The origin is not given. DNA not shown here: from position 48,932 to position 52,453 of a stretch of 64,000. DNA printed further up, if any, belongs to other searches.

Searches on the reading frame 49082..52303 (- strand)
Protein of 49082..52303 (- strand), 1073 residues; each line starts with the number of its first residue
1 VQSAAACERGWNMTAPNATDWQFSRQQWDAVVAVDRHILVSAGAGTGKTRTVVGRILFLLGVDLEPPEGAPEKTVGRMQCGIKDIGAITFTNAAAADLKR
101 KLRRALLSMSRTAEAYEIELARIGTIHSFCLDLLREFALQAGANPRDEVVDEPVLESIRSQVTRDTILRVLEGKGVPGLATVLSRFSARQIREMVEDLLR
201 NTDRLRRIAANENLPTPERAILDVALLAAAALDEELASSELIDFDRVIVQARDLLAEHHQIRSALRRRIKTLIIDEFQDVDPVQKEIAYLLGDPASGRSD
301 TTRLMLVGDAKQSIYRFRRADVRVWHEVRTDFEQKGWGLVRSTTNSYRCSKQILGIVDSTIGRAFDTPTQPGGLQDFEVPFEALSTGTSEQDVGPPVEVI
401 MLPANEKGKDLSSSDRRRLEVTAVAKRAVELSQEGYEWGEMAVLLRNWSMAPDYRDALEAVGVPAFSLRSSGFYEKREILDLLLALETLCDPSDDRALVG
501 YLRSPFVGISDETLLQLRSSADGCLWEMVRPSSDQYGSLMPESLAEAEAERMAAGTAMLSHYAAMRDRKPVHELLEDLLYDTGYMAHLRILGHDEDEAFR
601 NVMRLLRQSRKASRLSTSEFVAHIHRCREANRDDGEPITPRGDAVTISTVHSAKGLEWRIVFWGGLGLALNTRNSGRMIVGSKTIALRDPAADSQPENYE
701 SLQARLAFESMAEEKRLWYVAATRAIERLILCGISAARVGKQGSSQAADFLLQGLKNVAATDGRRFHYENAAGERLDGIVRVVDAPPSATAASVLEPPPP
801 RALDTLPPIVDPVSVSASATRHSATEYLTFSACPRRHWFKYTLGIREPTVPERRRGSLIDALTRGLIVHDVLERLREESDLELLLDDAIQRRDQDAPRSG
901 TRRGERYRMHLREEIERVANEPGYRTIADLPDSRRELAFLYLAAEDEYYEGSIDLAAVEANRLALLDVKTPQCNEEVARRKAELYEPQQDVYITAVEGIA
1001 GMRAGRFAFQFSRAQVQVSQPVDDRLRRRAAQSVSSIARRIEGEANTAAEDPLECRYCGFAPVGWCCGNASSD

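Call 13: search_protein_families(library=pfam, proteins=[window:49082-52303:-], max_evalue=0.0001)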
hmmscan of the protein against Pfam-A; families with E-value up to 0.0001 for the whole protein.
window:49082-52303:- (1073 aa): 5 families
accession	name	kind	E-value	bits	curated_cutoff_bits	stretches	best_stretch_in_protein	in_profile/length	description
PF00580.27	UvrD-helicase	-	1.3e-46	159.9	23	1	25-332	3-270/271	UvrD/REP helicase N-terminal domain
PF13361.12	UvrD_C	-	8.2e-24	85.1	25.6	1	347-732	7-346/350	UvrD-like helicase C-terminal domain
PF12705.13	PDDEXK_1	-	1.1e-17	65.2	22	1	823-1063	3-245/247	PD-(D/E)XK nuclease superfamily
PF13245.12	AAA_19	-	8.7e-15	55.5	25.1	1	27-318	1-134/134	AAA domain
PF13538.12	UvrD_C_2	-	1.1e-06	28.8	27.4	0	645-662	2-19/52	UvrD-like helicase C-terminal domain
